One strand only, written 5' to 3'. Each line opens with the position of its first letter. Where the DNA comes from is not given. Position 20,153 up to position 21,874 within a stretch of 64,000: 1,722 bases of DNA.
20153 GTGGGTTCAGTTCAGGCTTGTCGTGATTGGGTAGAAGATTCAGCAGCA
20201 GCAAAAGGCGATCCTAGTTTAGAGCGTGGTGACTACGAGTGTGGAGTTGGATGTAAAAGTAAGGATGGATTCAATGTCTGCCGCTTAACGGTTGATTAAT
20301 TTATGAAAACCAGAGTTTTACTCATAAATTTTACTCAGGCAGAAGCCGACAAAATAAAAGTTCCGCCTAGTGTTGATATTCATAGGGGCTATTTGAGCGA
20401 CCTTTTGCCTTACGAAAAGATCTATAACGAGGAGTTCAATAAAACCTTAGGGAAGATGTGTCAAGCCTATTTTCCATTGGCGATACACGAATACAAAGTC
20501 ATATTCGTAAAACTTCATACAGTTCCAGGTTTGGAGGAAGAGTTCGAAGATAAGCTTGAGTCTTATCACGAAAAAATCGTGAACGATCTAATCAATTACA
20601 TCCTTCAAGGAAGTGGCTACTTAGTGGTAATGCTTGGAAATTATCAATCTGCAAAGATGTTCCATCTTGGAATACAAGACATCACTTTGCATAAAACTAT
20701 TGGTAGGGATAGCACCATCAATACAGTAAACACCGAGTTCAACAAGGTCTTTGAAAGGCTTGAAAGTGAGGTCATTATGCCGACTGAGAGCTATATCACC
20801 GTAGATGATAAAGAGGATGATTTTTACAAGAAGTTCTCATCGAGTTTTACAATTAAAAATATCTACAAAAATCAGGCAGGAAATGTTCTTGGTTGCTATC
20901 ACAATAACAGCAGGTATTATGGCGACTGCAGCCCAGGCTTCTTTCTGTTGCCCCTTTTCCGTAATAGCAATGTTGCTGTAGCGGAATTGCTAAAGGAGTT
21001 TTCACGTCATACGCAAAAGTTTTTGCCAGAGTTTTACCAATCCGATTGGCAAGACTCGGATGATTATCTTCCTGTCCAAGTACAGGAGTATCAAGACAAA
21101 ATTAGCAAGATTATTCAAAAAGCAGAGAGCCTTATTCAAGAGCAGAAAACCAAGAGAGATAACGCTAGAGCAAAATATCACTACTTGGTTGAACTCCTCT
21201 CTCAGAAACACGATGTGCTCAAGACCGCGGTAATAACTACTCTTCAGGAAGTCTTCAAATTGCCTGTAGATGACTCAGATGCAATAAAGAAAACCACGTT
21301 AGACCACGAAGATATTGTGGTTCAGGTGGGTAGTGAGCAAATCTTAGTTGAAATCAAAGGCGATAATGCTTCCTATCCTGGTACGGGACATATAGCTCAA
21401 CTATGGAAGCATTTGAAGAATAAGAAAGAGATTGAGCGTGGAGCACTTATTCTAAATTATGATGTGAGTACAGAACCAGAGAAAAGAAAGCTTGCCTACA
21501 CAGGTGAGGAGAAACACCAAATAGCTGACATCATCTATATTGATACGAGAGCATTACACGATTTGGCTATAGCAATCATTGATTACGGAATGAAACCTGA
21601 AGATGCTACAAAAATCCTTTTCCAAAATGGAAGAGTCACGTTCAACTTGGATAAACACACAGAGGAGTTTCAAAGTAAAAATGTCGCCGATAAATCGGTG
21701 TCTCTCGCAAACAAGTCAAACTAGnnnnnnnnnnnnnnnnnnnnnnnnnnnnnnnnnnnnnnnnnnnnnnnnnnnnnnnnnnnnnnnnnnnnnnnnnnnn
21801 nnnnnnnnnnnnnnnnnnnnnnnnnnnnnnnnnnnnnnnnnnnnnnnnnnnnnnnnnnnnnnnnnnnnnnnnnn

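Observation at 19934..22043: Compositionally distinct islet inserted 3' of tRNA-Ser encoding a coiled-coil PD-(D/E)xK nuclease-like protein: candidate novel defence module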

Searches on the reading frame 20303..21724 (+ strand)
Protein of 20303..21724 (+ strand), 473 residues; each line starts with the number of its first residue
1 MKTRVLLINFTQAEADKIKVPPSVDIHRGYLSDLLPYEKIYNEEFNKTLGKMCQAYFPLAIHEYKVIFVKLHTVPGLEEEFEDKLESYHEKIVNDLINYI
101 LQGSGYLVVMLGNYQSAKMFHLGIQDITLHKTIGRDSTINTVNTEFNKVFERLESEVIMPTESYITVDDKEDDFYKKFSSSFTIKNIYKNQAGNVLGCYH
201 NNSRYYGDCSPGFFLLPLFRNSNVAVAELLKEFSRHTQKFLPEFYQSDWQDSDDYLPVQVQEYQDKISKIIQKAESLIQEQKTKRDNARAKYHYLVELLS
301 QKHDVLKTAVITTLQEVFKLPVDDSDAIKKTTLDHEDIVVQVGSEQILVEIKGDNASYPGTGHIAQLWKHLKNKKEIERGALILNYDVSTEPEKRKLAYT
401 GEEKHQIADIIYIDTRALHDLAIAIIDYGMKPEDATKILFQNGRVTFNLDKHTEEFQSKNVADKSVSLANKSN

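Call 4: search_protein_families(library=pfam, proteins=[window:20303-21724:+], max_evalue=0.1)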
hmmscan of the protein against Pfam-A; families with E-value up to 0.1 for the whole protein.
window:20303-21724:+ (473 aa): 1 family
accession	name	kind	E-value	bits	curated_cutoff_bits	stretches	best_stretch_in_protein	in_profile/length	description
PF20423.3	AceK_regulatory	-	0.035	13.7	25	1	230-301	12-84/302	Isocitrate dehydrogenase kinase/phosphatase (AceK), regulatory domain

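Call 5: search_protein_families(library=padloc, proteins=[window:20303-21724:+], max_evalue=1)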
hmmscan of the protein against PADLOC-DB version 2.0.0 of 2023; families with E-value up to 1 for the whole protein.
window:20303-21724:+ (473 aa): 0 families

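Call 6: search_protein_families(library=ncbifam, proteins=[window:20303-21724:+], max_evalue=1)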
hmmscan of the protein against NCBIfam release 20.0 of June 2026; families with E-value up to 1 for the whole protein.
window:20303-21724:+ (473 aa): 0 families

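Call 7: find_homologous_proteins(query=window:20303-21721:+, max_evalue=0.001)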
Query window:20303-21721:+ (473 aa): 42 proteins with E <= 0.001 among 7667 candidates.
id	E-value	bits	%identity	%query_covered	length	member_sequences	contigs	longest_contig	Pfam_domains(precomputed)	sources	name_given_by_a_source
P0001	0.0e+0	1059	100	100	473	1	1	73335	-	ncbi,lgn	-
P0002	2.8e-267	905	84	99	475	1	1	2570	-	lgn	-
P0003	2.7e-254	862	82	98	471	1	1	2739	-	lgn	-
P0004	6.5e-250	848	80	98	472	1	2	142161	-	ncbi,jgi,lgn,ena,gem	-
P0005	3.0e-248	842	80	98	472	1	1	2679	-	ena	-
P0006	1.4e-239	813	78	97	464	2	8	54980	-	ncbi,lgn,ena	-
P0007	1.8e-218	744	71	96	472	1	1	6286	-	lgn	-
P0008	2.1e-208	711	70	96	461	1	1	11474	-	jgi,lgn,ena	-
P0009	4.8e-207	706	68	97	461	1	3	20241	-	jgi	jgi:hypothetical protein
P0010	1.1e-206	705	79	84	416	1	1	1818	-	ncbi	-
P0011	2.6e-205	701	68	96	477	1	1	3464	-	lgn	-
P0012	3.3e-205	700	67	96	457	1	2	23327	-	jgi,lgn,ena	jgi:hypothetical protein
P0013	5.2e-199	680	66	97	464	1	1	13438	-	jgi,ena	-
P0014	9.7e-196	669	64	96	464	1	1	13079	-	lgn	-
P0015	6.1e-195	666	64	96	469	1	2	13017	-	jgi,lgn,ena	jgi:hypothetical protein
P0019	3.1e-125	437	46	96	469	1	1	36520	-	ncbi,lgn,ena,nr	ncbi:MAG: hypothetical protein KJI71_01805 [Patescibacteria group bacterium]|nr:hypothetical protein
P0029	1.2e-87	313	39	96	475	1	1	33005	-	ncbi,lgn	-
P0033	1.2e-80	290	37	96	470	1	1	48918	-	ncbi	ncbi:MAG: hypothetical protein ACEQSB_01595 [Undibacterium sp.]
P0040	2.8e-61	226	34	96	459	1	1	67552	-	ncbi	-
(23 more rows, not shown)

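Call 8: search_solved_structures(query=window:20303-21721:+, max_evalue=10)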
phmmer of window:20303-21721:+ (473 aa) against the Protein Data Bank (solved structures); distinct sequences matched with E-value up to 10: 10.
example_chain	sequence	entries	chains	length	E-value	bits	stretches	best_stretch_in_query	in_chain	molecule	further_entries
8iuf_6B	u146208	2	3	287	0.072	15.1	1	228-338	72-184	COX6b-1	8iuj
5x6k_A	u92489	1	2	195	0.19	13.7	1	22-64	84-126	adenylate kinase isoenzyme 1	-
5x6l_A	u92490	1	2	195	0.19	13.7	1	22-64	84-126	adenylate kinase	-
5ycb_A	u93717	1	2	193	0.22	13.5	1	22-63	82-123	adenylate kinase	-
5xru_A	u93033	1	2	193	0.22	13.5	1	22-63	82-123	adenylate kinase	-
5ycc_A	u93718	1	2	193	0.22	13.5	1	22-63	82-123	adenylate kinase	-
2j85_A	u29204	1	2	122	0.25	13.3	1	120-191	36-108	STIV B116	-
5ycf_B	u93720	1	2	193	0.58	12.1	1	22-65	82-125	Adenylate kinase isoenzyme 1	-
5ycd_A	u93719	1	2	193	0.58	12.1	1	22-64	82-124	Adenylayte kinase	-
3who_A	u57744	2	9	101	3.4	9.6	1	184-222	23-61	Guanyl-specific ribonuclease Po1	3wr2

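Call 11: find_encoding_contigs(protein=P0004, flank=6000, max_places=3)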
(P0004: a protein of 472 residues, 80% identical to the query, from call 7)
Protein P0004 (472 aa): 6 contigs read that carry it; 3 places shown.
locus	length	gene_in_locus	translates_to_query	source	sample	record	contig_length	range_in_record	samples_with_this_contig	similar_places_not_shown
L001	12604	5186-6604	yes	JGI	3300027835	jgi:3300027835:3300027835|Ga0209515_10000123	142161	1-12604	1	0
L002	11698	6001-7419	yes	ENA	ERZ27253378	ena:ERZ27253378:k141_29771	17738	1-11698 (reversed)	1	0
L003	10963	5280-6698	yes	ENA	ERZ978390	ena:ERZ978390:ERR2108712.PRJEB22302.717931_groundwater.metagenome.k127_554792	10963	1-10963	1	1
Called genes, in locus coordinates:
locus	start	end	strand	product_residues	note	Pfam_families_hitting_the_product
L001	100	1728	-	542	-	PF00239:Resolvase, PF07508:Recombinase, PF13408:Zn_ribbon_recom (weak)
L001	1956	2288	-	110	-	-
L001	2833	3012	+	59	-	PF12728:HTH_17, PF13411:MerR_1 (weak)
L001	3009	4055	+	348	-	PF13651:EcoRI_methylase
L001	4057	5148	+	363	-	PF03235:GmrSD_N, PF01844:HNH, PF14279:HNH_5 (weak)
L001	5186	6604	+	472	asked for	-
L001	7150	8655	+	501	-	-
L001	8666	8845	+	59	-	PF03352:Adenine_glyco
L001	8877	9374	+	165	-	PF11188:DUF2975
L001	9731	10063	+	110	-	-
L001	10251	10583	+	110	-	-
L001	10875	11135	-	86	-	-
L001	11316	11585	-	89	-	-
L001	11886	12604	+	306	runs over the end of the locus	-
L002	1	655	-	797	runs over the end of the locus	PF01564:Spermine_synth, PF04389:Peptidase_M28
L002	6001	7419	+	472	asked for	-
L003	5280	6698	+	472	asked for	-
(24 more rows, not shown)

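Call 12: find_encoding_contigs(protein=P0019, flank=6000, max_places=3)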
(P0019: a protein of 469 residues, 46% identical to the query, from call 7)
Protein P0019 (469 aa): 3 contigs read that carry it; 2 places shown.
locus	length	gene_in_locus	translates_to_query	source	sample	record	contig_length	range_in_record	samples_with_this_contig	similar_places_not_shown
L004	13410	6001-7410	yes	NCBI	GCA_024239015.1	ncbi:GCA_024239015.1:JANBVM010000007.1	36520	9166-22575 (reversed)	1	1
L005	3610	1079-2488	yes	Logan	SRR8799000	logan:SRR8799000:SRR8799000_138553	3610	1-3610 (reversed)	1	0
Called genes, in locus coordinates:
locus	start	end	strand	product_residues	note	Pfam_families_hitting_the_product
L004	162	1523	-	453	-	PF27228:MTBMA_p00010_2nd (weak)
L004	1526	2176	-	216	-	PF01807:Zn_ribbon_DnaG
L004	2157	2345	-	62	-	-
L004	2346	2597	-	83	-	PF18903:DUF5659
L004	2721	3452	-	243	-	-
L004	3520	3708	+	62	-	PF12728:HTH_17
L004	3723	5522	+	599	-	PF02463:SMC_N (faint), PF13175:AAA_15, PF13476:AAA_23 (weak), PF13304:AAA_21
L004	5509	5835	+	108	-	-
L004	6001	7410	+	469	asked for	-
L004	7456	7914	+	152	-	-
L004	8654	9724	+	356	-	PF04392:ABC_sub_bind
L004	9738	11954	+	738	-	PF12860:PAS_7 (faint), PF02743:dCache_1, PF00672:HAMP, PF00512:HisKA, PF02518:HATPase_c, PF13581:HATPase_c_2 (faint)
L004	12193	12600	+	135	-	PF02518:HATPase_c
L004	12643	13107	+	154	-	PF00254:FKBP_C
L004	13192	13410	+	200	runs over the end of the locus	PF13521:AAA_28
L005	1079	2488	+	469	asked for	-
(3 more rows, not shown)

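Call 14: find_encoding_contigs(protein=P0040, flank=7000, max_places=2)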
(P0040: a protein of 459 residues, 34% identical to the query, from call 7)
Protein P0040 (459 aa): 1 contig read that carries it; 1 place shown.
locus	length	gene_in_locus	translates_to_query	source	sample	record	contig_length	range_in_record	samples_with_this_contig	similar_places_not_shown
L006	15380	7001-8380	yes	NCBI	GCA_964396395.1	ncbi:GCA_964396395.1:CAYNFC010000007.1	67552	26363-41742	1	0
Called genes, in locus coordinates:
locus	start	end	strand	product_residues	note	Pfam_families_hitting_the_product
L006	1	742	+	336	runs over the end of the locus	PF00274:Glycolytic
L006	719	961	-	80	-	PF01809:YidD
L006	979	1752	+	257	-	PF01746:tRNA_m1G_MT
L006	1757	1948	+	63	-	-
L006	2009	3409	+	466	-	PF00749:tRNA-synt_1c, PF19269:Anticodon_2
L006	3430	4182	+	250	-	-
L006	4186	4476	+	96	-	-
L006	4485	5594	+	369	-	PF00586:AIRS, PF02769:AIRS_C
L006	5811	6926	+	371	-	PF01048:PNP_UDP_1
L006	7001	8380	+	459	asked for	-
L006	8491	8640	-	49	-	-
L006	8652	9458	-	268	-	-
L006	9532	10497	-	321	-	PF01259:SAICAR_synt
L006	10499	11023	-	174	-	PF00731:AIRC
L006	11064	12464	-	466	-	PF00206:Lyase_1, PF10397:ADSL_C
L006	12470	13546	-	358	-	PF06849:DUF1246, PF06973:DUF1297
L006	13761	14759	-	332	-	PF06849:DUF1246, PF02655:ATP-grasp_3, PF02786:CPSase_L_D2 (faint), PF06973:DUF1297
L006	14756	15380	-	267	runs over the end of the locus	PF13507:GATase_5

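Call 15: find_encoding_contigs(protein=P0033, flank=7000, max_places=2)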
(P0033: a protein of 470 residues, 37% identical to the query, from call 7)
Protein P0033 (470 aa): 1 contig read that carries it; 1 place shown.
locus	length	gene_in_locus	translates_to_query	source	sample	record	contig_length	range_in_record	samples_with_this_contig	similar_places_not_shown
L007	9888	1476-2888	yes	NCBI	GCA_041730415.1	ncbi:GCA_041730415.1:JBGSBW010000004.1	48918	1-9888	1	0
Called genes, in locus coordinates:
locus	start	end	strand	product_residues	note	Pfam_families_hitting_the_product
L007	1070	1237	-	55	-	-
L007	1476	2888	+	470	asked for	-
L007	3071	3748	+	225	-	PF00551:Formyl_trans_N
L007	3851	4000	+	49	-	-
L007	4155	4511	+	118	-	-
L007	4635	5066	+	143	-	-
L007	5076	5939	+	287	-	PF02424:ApbE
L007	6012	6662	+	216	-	PF01726:LexA_DNA_bind, PF00717:Peptidase_S24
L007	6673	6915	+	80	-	PF09932:DUF2164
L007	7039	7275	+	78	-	PF04070:DUF378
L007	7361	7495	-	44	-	-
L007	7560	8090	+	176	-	PF02600:DsbB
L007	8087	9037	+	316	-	PF01988:VIT1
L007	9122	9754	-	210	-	-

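Call 16: find_encoding_contigs(protein=P0029, flank=7000, max_places=2)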
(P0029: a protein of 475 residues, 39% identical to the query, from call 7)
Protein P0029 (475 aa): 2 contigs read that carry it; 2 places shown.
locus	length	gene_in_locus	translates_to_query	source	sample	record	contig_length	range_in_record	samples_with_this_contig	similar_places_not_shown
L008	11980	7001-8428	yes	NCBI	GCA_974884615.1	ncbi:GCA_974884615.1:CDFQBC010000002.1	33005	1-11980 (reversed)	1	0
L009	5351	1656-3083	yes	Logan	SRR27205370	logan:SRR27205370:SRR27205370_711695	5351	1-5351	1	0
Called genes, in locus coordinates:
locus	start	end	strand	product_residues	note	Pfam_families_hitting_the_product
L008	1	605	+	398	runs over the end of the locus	PF00091:Tubulin, PF12327:FtsZ_C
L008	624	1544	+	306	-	PF00890:FAD_binding_2 (faint), PF01134:GIDA (faint), PF03486:HI0933_like (faint), PF07992:Pyr_redox_2, PF12831:FAD_oxidored (faint), PF13738:Pyr_redox_3, PF00070:Pyr_redox (weak)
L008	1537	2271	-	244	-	PF00483:NTP_transferase, PF01128:IspD, PF02348:CTP_transf_3 (weak), PF12804:NTP_transf_3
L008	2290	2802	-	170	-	PF00565:SNase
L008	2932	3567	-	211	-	PF01810:LysE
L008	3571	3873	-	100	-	PF01741:MscL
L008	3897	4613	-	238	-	-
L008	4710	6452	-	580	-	PF00239:Resolvase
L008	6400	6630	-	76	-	-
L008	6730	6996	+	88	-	PF12728:HTH_17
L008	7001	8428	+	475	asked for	-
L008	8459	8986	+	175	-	-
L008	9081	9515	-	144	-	PF04343:DUF488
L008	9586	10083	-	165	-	-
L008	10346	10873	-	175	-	-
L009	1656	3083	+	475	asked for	-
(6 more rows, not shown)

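Call 19: predict_structure(alignment_id=A1)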
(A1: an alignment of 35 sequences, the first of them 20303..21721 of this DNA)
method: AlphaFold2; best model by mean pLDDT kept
length: 473 residues; sequences in the alignment: 35
mean_pLDDT: 88.3   pTM: 0.56
mean pLDDT of the five models: 88.3, 87.7, 87.1, 86.5, 86.2
residues with pLDDT >= 90: 306; 70-90: 125; 50-70: 36; < 50: 6
segments of 3 or more residues with pLDDT < 50: 331-334
pLDDT, mean of each block of 10 residues (from residue 1): 92 93 93 75 77 93 96 91 93 95 93 87 92 85 88 93 92 89 93 94 79 96 94 86 74 77 84 90 94 96 93 97 70 63 92 91 90 87 94 92 90 97 96 96 94 86 57 49
secondary structure, 60 per line:
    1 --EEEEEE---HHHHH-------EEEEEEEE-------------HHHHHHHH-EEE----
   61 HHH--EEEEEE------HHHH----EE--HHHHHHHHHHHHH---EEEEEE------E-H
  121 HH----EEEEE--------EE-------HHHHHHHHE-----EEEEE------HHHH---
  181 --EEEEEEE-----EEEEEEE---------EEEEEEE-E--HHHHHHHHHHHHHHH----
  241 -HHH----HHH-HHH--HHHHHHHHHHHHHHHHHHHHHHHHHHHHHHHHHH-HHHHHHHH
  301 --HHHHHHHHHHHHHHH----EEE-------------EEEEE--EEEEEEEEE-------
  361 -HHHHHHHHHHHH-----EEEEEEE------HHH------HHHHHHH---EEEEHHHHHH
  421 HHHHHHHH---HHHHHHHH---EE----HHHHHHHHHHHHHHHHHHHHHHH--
elements in order: E3-8 H12-16 E24-31 H45-52 E54-56 E66-71 H78-81 H90-102 E106-111 E127-131 H149-156 E163-167 H174-177 E183-189 E195-201 E211-217 H222-236 H258-291 H293-300 H303-317 E322-324 E338-342 E345-353 H362-373 E379-385 H401-407 E411-414 H415-428 H432-439 H449-471

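Call 25: find_related_loci(query=A1, collection=genome_contigs, flank=8000)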
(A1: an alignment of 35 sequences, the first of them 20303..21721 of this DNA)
Query A1 (473 aa) in genome_contigs; peptide patterns used: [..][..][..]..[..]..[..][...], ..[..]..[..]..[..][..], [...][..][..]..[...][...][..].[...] (x = any residue, [..] = any of these).
97 stretches matched a pattern; 9 encode a relative of the query (tblastn E <= 1e-3); 8 distinct loci.
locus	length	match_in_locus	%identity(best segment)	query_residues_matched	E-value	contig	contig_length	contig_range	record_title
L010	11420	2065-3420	39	1-453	2e-95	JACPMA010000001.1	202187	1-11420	MAG: Candidatus Peregrinibacteria bacterium isolate NC_groundwater_535_Ag_S-0.1um_45_10 S35_SO-1_scaffold_6738, whole ge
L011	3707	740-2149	36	1-454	6e-92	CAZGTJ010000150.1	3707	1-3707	MAG TPA_asm: uncultured Methanosarcinales archaeon isolate binchicken_co125_225 genome assembly, contig: NODE_49707_leng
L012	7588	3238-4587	37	1-458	8e-85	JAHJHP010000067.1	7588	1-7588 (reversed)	MAG: Candidatus Omnitrophota bacterium isolate Modern_marine_planktonic.mb.39 Modern_marine_plan.mb.39_k141_665357, whol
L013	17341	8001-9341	46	1-452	1e-129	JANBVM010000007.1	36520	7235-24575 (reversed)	MAG: Patescibacteria group bacterium isolate AMOR_Bin_1762 NODE_7_length_36520_cov_36.600691, whole genome shotgun seque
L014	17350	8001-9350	34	1-455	4e-69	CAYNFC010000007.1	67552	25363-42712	MAG TPA_asm: uncultured Gammaproteobacteria bacterium isolate binchicken_co266_245 genome assembly, contig: NODE_889_len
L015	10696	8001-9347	33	1-452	7e-68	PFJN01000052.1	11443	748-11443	MAG: Candidatus Pacebacteria bacterium CG_4_10_14_3_um_filter_34_15 CG_4_10_14_3_um_filter_scaffold_3923_c, whole genome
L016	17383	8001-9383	33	1-457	1e-63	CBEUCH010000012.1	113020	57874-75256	MAG TPA_asm: uncultured bacterium isolate SRR19160658_binner12_Refined_30 genome assembly, contig: ERZ26800495.14, whole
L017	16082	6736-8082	32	1-452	1e-65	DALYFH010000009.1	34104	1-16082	MAG TPA_asm: Candidatus Woesebacteria bacterium isolate CTOTU14276 NODE_213_length_34104_cov_4.444037, whole genome shot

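Call 27: find_encoding_contigs(protein=P0006, flank=7000, max_places=4)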
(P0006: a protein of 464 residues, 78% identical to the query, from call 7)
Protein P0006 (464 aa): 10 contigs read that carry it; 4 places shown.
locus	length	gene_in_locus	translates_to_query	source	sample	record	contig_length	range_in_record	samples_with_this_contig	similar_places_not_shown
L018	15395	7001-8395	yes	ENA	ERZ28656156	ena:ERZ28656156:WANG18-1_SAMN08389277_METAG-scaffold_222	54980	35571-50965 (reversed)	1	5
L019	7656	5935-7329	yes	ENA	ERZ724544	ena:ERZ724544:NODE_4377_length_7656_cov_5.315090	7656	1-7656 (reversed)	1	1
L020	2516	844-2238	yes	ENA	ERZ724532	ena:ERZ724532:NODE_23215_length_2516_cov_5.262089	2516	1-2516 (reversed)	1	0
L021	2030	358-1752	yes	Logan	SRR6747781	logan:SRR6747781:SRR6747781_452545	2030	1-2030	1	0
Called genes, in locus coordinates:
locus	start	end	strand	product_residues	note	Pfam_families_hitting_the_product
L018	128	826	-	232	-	PF00834:Ribul_P_3_epim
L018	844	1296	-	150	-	PF02502:LacAB_rpiB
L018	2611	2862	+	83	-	PF12728:HTH_17 (weak), PF13411:MerR_1, PF00376:MerR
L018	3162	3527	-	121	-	PF00829:Ribosomal_L21p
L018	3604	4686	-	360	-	PF02646:RmuC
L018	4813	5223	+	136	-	PF02637:GatB_Yqey (faint), PF09424:YqeY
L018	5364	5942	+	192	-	-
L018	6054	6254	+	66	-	-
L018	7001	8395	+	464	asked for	-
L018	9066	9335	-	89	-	-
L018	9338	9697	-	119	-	-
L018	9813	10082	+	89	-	PF00196:GerE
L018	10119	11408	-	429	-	PF08245:Mur_ligase_M, PF02875:Mur_ligase_C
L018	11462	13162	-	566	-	PF03717:PBP_dimer, PF00905:Transpeptidase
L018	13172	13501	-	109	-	-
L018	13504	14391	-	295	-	PF01795:Methyltransf_5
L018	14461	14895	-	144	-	PF02381:MraZ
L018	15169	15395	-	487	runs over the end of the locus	PF01336:tRNA_anti-codon, PF00152:tRNA-synt_2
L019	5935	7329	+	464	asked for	-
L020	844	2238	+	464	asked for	-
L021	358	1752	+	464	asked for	-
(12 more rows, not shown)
